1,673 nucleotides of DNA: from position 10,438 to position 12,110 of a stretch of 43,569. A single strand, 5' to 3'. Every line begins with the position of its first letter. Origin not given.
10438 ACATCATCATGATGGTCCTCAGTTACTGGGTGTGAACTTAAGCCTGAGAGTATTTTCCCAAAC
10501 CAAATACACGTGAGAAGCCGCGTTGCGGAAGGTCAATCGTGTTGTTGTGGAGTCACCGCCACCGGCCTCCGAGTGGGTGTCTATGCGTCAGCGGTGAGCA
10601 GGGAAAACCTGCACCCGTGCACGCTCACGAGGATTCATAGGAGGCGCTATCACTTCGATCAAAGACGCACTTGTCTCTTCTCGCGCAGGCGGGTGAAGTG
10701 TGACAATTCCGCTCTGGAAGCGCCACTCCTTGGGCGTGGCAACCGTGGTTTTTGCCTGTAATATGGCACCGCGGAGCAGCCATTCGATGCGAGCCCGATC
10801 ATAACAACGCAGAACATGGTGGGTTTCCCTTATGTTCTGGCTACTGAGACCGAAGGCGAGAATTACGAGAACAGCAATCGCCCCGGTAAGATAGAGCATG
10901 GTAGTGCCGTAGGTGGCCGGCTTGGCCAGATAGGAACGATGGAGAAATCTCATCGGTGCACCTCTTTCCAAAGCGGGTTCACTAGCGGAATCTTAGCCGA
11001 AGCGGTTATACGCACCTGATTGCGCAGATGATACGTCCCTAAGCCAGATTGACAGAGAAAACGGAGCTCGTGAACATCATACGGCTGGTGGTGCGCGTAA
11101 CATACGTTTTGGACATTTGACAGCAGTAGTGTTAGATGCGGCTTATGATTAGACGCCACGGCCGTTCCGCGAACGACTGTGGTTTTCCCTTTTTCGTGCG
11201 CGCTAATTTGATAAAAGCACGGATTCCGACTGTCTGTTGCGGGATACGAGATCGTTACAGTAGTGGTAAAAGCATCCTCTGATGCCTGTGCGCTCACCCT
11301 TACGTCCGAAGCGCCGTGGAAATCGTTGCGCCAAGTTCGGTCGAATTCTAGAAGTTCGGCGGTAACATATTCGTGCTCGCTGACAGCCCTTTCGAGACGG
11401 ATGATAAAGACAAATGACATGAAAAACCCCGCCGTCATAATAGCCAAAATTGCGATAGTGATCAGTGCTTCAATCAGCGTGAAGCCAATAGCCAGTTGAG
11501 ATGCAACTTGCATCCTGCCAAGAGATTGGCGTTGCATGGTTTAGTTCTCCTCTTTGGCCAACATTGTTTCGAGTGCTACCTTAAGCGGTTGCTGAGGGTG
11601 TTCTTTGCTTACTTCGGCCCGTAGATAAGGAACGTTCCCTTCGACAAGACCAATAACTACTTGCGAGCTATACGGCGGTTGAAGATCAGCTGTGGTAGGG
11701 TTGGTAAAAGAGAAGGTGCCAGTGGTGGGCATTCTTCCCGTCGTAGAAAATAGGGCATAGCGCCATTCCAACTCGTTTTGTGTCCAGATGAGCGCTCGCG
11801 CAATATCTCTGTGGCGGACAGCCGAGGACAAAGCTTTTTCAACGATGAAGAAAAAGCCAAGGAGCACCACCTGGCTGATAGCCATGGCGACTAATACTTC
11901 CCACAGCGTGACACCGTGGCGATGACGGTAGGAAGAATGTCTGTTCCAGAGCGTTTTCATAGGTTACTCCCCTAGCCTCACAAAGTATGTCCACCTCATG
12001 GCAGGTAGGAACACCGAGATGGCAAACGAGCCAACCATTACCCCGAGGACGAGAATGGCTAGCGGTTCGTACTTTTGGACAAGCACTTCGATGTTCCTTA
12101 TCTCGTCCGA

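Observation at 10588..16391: Minimal, secretin-less type II/IV-filament module with two GspF-type platform genes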

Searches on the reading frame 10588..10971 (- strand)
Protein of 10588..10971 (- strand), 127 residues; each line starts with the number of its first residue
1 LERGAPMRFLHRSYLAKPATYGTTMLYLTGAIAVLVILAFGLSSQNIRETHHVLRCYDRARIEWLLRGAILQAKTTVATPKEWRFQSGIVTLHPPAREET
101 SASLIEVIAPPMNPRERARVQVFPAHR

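Call 3: search_protein_families(library=pfam, proteins=[window:10588-10971:-], max_evalue=1)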
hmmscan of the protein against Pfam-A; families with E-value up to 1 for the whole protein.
window:10588-10971:- (127 aa): 0 families

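Call 4: search_protein_families(library=ncbifam, proteins=[window:10588-10971:-], max_evalue=1)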
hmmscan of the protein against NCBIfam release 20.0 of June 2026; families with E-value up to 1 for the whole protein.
window:10588-10971:- (127 aa): 0 families

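Call 87: predict_structure(alignment_id=A5)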
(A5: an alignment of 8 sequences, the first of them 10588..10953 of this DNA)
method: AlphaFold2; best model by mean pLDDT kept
length: 121 residues; sequences in the alignment: 8
mean_pLDDT: 81.5   pTM: 0.56
mean pLDDT of the five models: 81.5, 79.9, 77.7, 77.4, 76.2
residues with pLDDT >= 90: 49; 70-90: 46; 50-70: 19; < 50: 7
segments of 3 or more residues with pLDDT < 50: 1-3
pLDDT, mean of each block of 10 residues (from residue 1): 47 71 95 94 92 92 84 83 86 73 86 80 51
secondary structure, 60 per line:
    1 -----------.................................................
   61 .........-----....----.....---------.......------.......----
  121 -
elements in order: H12-69 E75-78 E83-87 E97-103 E110-116

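Call 90: fold_search(model_id=the predicted structure, library=pdb)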
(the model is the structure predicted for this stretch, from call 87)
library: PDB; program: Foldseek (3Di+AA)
matches with E <= 10: 171; with E <= 0.001: 0
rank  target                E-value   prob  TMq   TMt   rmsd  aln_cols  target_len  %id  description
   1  9a1f_R                1.8e-01  0.97  0.55  0.57   4.4       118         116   14  Integrative structure of the XcpGHIJK pseudo pilus filament model of a type II secretion system (released 2021-06-18)
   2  5bw0_B                1.5e+00  0.28  0.34  0.43   5.4        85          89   13  The crystal structure of minor pseudopilin binary complex of XcpV and XcpW from the Type 2 secretion system of Pseudom (released 2016-07-20)
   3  2nv5_A                1.6e+00  0.13  0.24  0.12   4.6        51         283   16  Crystal structure of a C-terminal phosphatase domain of Rattus norvegicus ortholog of human protein tyrosine phosphata (released 2006-11-21)
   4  5bw0_F                1.6e+00  0.33  0.38  0.47   4.6        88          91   11  The crystal structure of minor pseudopilin binary complex of XcpV and XcpW from the Type 2 secretion system of Pseudom (released 2016-07-20)
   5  6ptl                  1.6e+00  0.05  0.15  0.13  11.5        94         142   13  Structure of the self-association domain of the chromatin looping factor LDB1 (released 2020-07-22)
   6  8slb_A                1.9e+00  0.47  0.33  0.17   3.3        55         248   14  X-ray structure of CorA N-terminal domain in complex with conformation-specific synthetic antibody C12 (released 2023-06-07)
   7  2ret_A                2.1e+00  0.30  0.35  0.47   5.0        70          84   16  The crystal structure of a binary complex of two pseudopilins: EpsI and EpsJ from the Type 2 Secretion System of Vibri (released 2008-02-05)
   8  1x7d_B                2.4e+00  0.06  0.16  0.07  10.6        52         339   15  Crystal Structure Analysis of Ornithine Cyclodeaminase Complexed with NAD and ornithine to 1.6 Angstroms (released 2004-11-09)
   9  1u7h_B                2.4e+00  0.06  0.20  0.09  11.5        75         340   13  Structure and a Proposed Mechanism for Ornithine Cyclodeaminase from Pseudomonas putida (released 2004-11-09)
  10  2ret_G                2.5e+00  0.23  0.32  0.45   5.1        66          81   17  The crystal structure of a binary complex of two pseudopilins: EpsI and EpsJ from the Type 2 Secretion System of Vibri (released 2008-02-05)
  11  2c7s                  2.5e+00  0.08  0.20  0.10   5.6        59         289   14  Crystal structure of human protein tyrosine phosphatase kappa at 1.95A resolution (released 2007-01-02)
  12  8chw_B                2.7e+00  0.44  0.30  0.50   3.4        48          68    6  Crystal structure of human PURA (fragment Pro216-Lys280, PUR repeat III) (released 2024-02-21)
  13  3cfi_D                2.7e+00  0.11  0.27  0.35   5.3        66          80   17  Nanobody-aided structure determination of the EPSI:EPSJ pseudopilin heterdimer from Vibrio Vulnificus (released 2009-01-13)
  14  3to3_B                2.8e+00  0.08  0.24  0.06  10.8        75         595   16  Crystal Structure of Petrobactin Biosynthesis Protein AsbB from Bacillus anthracis str. Sterne (released 2011-10-05)
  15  9uzo_D                2.8e+00  0.06  0.26  0.23  10.9       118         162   14  Cryo-EM Structure of the Vaccinia Virus Entry/Fusion Complex (EFC) Lacking the F9 Subunit (released 2025-12-17)
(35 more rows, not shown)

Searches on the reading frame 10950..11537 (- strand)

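Call 3: search_protein_families(library=pfam, proteins=[window:10950-11537:-], max_evalue=1)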
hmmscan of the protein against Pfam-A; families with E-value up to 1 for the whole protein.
window:10950-11537:- (195 aa): 2 families
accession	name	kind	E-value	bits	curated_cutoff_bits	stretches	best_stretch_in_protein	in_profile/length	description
PF07963.17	N_methyl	-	0.00017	21.4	21.2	1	18-38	6-26/27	Prokaryotic N-terminal methylation motif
PF13314.11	DUF4083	-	0.15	12.5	25.4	1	24-47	5-27/57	Domain of unknown function (DUF4083)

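Call 4: search_protein_families(library=ncbifam, proteins=[window:10950-11537:-], max_evalue=1)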
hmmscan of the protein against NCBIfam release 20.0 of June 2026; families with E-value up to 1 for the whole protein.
window:10950-11537:- (195 aa): 11 families
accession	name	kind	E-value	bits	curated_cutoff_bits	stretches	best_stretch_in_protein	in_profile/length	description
TIGR01711.1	gspJ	equivalog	0.0017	18.2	64.85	1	18-64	2-48/192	type II secretion system minor pseudopilin GspJ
TIGR02532.1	IV_pilin_GFxxxE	domain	0.0022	17.7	16.3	1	18-36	3-21/24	prepilin-type N-terminal cleavage/methylation domain-containing protein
NF041002.1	pilin_ComGF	equivalog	0.0025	18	80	1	18-57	3-42/139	competence type IV pilus minor pilin ComGF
NF041013.1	T4P_ComGE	equivalog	0.005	16.9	49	1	18-51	5-37/83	competence type IV pilus minor pilin ComGE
TIGR01708.2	typeII_sec_gspH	equivalog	0.018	15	80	1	18-43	3-28/169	type II secretion system minor pseudopilin GspH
NF007800.0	PRK10506.1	equivalog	0.037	13.9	158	1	16-37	8-29/163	prepilin peptidase-dependent protein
NF040982.1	ComGD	equivalog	0.068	13.6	70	1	18-41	3-26/139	competence type IV pilus minor pilin ComGD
TIGR01386.1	cztS_silS_copS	subfamily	0.11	11.5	292.55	1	20-133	9-118/457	heavy metal sensor histidine kinase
TIGR01707.1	gspI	equivalog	0.12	12.9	44.35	1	18-38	1-21/101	type II secretion system minor pseudopilin GspI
NF007862.0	PRK10574.1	equivalog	0.22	11.7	138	1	18-36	6-24/145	prepilin peptidase-dependent pilin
TIGR02523.1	type_IV_pilV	equivalog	0.94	10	52.2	0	17-33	2-18/139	type IV pilus modification protein PilV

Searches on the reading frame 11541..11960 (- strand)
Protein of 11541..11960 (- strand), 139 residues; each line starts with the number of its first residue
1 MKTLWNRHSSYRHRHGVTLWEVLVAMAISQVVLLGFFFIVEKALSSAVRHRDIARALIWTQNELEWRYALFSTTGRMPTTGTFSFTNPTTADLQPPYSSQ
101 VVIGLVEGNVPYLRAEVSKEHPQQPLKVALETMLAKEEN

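Call 3: search_protein_families(library=pfam, proteins=[window:11541-11960:-], max_evalue=1)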
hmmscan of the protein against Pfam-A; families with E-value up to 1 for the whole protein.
window:11541-11960:- (139 aa): 2 families
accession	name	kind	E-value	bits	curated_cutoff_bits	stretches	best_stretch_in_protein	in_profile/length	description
PF07963.17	N_methyl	-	0.0018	18.2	21.2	1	12-35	2-25/27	Prokaryotic N-terminal methylation motif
PF01545.26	Cation_efflux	-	0.014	15.6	26.6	1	6-48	52-94/198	Cation efflux family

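Call 4: search_protein_families(library=ncbifam, proteins=[window:11541-11960:-], max_evalue=1)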
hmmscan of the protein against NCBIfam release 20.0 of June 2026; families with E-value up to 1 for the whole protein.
window:11541-11960:- (139 aa): 5 families
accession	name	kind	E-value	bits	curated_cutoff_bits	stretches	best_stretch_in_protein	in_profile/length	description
NF007848.0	PRK10557.1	equivalog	0.00037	19.9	120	1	12-36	8-32/192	prepilin peptidase-dependent protein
TIGR01707.1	gspI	equivalog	0.00051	20.5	44.35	1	16-65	1-50/101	type II secretion system minor pseudopilin GspI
TIGR02532.1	IV_pilin_GFxxxE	domain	0.024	14.5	16.3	1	14-28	1-15/24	prepilin-type N-terminal cleavage/methylation domain-containing protein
TIGR02523.1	type_IV_pilV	equivalog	0.031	14.8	52.2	1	15-47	2-34/139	type IV pilus modification protein PilV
NF038304.1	EPS_HpsC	equivalog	0.19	11.2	200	1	6-37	12-43/318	hormogonium polysaccharide secretion pseudopilin HpsC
